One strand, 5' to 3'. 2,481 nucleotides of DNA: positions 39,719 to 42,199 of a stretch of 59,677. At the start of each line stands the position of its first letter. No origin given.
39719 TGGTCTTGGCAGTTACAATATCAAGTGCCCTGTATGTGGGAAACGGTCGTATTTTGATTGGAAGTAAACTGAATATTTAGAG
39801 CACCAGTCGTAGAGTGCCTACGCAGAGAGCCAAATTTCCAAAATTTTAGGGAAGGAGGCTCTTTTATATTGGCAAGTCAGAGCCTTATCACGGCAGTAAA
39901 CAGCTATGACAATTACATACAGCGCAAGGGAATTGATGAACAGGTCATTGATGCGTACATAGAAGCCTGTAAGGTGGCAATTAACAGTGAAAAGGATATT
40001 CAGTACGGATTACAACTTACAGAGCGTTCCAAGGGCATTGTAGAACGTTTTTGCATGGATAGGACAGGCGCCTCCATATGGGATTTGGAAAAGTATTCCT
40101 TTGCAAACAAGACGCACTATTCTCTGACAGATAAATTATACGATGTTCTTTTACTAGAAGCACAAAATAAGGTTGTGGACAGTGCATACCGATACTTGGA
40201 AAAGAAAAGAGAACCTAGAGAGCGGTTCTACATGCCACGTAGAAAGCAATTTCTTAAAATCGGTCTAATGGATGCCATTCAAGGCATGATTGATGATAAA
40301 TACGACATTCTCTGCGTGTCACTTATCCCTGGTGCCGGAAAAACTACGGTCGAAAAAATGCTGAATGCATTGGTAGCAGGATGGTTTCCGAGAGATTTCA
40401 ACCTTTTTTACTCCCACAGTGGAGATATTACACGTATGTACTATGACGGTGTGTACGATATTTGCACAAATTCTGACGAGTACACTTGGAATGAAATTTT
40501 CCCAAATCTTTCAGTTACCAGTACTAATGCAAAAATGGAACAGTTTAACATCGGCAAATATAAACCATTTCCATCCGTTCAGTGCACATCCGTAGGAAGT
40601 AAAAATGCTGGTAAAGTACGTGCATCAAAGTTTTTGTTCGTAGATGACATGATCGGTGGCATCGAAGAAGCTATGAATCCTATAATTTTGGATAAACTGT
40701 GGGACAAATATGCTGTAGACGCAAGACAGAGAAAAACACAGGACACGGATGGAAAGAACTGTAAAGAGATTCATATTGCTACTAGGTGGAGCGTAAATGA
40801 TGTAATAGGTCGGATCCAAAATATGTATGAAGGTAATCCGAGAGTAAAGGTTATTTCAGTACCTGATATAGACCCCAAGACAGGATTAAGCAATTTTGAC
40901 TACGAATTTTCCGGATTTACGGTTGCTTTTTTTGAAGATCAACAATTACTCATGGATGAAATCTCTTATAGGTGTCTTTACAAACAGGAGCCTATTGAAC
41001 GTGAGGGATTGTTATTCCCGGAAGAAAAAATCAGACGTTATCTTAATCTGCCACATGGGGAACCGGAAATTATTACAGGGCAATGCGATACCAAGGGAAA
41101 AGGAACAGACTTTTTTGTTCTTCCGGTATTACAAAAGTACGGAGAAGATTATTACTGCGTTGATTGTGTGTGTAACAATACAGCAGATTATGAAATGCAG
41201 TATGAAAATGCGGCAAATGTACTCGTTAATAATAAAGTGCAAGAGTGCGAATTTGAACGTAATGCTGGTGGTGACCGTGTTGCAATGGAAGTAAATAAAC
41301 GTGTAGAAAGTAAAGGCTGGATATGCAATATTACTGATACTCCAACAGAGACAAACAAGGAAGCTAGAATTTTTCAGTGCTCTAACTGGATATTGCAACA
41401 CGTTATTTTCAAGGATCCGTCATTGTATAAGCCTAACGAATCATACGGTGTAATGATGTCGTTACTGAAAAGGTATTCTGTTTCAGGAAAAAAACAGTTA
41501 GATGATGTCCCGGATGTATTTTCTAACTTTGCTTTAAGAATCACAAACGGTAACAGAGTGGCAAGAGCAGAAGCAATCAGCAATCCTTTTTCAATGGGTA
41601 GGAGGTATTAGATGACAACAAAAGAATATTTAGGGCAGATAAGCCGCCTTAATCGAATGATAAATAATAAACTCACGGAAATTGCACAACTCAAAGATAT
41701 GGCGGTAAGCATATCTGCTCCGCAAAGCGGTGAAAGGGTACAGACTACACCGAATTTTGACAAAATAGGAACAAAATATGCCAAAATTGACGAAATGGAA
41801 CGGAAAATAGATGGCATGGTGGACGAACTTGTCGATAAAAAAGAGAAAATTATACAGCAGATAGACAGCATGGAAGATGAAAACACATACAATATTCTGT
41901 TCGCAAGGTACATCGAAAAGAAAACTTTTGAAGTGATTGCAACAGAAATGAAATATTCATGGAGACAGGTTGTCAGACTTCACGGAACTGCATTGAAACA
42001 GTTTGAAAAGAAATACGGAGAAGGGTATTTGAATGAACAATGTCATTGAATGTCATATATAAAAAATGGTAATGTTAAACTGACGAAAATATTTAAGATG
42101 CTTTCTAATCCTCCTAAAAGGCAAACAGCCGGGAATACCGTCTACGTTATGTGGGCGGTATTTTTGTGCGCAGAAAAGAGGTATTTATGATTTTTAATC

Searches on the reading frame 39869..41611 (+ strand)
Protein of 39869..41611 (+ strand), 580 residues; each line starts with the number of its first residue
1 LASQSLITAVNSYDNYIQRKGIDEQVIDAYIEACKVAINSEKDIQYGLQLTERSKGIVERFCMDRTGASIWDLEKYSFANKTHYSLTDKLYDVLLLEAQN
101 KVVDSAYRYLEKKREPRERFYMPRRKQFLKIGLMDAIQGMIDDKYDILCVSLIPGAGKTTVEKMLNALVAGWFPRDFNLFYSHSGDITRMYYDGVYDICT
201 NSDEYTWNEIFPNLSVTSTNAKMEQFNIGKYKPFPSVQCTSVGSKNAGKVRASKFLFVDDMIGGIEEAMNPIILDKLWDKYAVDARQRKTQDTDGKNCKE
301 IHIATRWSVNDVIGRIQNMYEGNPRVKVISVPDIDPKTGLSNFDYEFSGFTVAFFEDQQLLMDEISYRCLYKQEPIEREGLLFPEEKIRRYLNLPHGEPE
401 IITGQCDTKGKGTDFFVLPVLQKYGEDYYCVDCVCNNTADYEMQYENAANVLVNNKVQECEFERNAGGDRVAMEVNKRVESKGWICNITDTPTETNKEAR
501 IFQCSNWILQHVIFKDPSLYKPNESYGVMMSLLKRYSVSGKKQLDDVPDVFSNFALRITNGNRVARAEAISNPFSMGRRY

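Call 17: search_protein_families(library=pfam, proteins=[window:39869-41611:+], max_evalue=0.01)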
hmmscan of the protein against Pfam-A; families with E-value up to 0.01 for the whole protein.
window:39869-41611:+ (580 aa): 2 families
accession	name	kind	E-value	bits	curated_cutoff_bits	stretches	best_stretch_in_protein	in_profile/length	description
PF22530.2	Terminase-T7_RNaseH-like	-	2.3e-07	31.5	27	1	407-509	2-103/108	Terminase Bacteriophage T7, Ribonuclease H-like domain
PF17289.8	Terminase_6C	-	1.1e-05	25.9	22.6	1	410-505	8-101/155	Terminase RNaseH-like domain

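Call 18: search_protein_families(library=phrogs, proteins=[window:39869-41611:+], max_evalue=0.001)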
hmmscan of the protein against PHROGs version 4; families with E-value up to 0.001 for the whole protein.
window:39869-41611:+ (580 aa): 4 families
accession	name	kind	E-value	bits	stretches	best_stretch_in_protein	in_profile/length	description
phrog_38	-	head and packaging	9e-39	134.7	1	134-568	298-713/760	terminase large subunit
phrog_30251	-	head and packaging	6.5e-23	81.9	1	96-546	10-448/799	terminase large subunit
phrog_4758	-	head and packaging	1.5e-10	41.8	1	133-335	45-237/243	terminase large subunit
phrog_5573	-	head and packaging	3.1e-10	40.9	1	362-517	44-197/250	terminase large subunit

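Call 24: search_dna_similar(query=window:39869-41611:+, collection=phages, mode=protein, max_rows=15)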
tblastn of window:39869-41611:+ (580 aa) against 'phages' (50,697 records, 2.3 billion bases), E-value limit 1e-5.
Records with a match: 130; places in all: 131; records where one place covers at least 80% of the query: 32.
Best place of each record, by identity: 80-90% 1; <60% 129.
By first word of the organism name: Streptococcus 33; Lactococcus 29; Xanthomonas 20; Bacteriophage 12; Clostridium 9; Bacteroides 4; Burkholderia 4; Fusobacterium 2; Faecalibacterium 2; Dulem 1; and 14 more.
By host as written in the record: - 22; Streptococcus thermophilus 14; Xanthomonas oryzae pv. oryzae 12; Lactococcus lactis 11; Streptococcus thermophilus ST64987 8; Xanthomonas euvesicatoria 3; Lactococcus lactis DGCC7180 2; Lactococcus cremoris DGCC6073 2; and 50 more.
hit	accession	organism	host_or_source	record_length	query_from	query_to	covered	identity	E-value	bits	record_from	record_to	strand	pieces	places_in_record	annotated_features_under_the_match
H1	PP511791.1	Dulem virus 39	Propithecus coquereli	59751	1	574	99%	82.2%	0e+0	1008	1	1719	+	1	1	terminase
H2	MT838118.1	Bacteriophage sp.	human fecal samples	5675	45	579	92%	39.2%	1e-114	380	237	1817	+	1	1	record has no annotation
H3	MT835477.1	Bacteriophage sp.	human fecal samples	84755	79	555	82%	42.8%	3e-118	391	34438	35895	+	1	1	record has no annotation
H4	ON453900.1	Clostridium phage Maintenon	[Clostridium] innocuum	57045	89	580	85%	36.3%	2e-79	279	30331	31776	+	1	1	terminase large subunit | hypothetical protein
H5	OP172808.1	Eggerthella phage EL753P1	Eggerthella lenta DA753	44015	85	580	86%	34.8%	3e-80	281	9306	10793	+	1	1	hypothetical protein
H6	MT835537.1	Bacteriophage sp.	human fecal samples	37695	72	574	87%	31.4%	2e-63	232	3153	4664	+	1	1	record has no annotation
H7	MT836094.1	Bacteriophage sp.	human fecal samples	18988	93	562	81%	30.6%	7e-58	215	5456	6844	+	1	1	record has no annotation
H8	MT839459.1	Bacteriophage sp.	human fecal samples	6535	137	580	77%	29.7%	1e-52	199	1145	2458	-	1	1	record has no annotation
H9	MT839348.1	Bacteriophage sp.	human fecal samples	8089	138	574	75%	30.0%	5e-52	198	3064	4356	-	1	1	record has no annotation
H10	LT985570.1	Bacteriophage sp.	-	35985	91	574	83%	24.2%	2e-18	96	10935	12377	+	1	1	record has no annotation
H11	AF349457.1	Lactococcus phage ul36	-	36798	93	574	83%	23.9%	6e-17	91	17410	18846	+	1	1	putative terminase large subunit | putative terminase small subunit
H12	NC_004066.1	Lactococcus phage ul36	Lactococcus lactis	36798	93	574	83%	23.9%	6e-17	91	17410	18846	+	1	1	terminase large subunit | terminase small subunit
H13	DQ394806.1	Lactococcus phage ul36.k1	Lactococcus lactis SMQ-86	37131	93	574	83%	23.9%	6e-17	91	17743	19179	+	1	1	putative terminase subunit 2 | putative terminase subunit 1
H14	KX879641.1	Streptococcus phage CHPC577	Streptococcus thermophilus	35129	110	574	80%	24.8%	3e-18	95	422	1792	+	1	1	terminase large subunit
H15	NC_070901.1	Streptococcus phage CHPC577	Streptococcus thermophilus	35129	110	574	80%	24.8%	3e-18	95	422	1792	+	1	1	terminase large subunit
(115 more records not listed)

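Call 36: find_related_loci(query=window:39869-41611:+, collection=viral_contigs, flank=10000)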
Query window:39869-41611:+ (580 aa) in viral_contigs; peptide patterns used: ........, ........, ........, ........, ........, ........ (x = any residue, [..] = any of these).
599 stretches matched a pattern (row limit reached: there are more); 592 encode a relative of the query (tblastn E <= 1e-3); the best 80 are kept; 80 distinct loci.
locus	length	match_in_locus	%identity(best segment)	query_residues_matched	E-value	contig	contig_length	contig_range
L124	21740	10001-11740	98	1-580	0e+0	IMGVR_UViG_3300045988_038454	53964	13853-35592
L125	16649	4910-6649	98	1-580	0e+0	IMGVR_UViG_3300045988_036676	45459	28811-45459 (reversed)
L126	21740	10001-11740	97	1-580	0e+0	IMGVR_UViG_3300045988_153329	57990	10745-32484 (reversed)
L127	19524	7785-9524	97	1-580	0e+0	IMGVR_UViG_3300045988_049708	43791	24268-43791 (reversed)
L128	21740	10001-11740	97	1-580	0e+0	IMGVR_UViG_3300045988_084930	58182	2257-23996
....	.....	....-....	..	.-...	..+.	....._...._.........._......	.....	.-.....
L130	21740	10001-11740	97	1-580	0e+0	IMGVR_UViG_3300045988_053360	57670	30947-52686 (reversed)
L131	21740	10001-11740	97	1-580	0e+0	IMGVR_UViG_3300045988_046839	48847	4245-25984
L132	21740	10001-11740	97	1-580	0e+0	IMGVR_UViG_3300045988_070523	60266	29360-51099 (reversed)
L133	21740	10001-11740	97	1-580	0e+0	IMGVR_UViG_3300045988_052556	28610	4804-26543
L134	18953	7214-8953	97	1-580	0e+0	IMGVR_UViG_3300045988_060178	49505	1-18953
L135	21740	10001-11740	97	1-580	0e+0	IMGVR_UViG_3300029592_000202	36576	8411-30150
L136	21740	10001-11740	97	1-580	0e+0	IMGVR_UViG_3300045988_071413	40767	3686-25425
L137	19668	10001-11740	97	1-580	0e+0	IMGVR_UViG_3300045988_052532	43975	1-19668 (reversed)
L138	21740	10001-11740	97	1-580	0e+0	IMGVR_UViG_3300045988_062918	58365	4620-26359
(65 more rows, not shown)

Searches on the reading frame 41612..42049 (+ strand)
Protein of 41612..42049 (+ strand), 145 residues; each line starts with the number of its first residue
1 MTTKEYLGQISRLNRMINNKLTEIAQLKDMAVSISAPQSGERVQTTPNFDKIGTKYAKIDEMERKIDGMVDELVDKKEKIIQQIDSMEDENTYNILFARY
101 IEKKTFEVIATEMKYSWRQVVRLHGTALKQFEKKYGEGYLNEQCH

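Call 57: search_protein_families(library=pfam, proteins=[window:41612-42049:+], max_evalue=0.01)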
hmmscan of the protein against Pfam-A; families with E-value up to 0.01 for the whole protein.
window:41612-42049:+ (145 aa): 2 families
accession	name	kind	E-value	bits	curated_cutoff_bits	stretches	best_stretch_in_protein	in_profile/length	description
PF07374.17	DUF1492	-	0.00035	21.1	21.5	1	56-130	24-98/100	Protein of unknown function (DUF1492)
PF24362.2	DUF7518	-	0.0049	17.9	27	1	57-93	7-42/104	Family of unknown function (DUF7518)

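Call 94: search_protein_families(library=phrogs, proteins=[window:41612-42049:+], max_evalue=0.01)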
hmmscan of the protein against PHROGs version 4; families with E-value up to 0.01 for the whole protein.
window:41612-42049:+ (145 aa): 5 families
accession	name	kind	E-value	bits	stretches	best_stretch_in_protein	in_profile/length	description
phrog_36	-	transcription regulation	4e-22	79.9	1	1-137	54-189/220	transcriptional regulator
phrog_248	-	transcription regulation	3.4e-07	31.5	1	7-140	29-142/161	transcriptional activator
phrog_1558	-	unknown function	0.00079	20.3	1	3-129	44-162/178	-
phrog_30014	-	unknown function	0.0018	19.4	1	78-142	45-109/114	-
phrog_79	-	transcription regulation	0.004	17.9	1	60-124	73-126/156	anti-termination protein Q-like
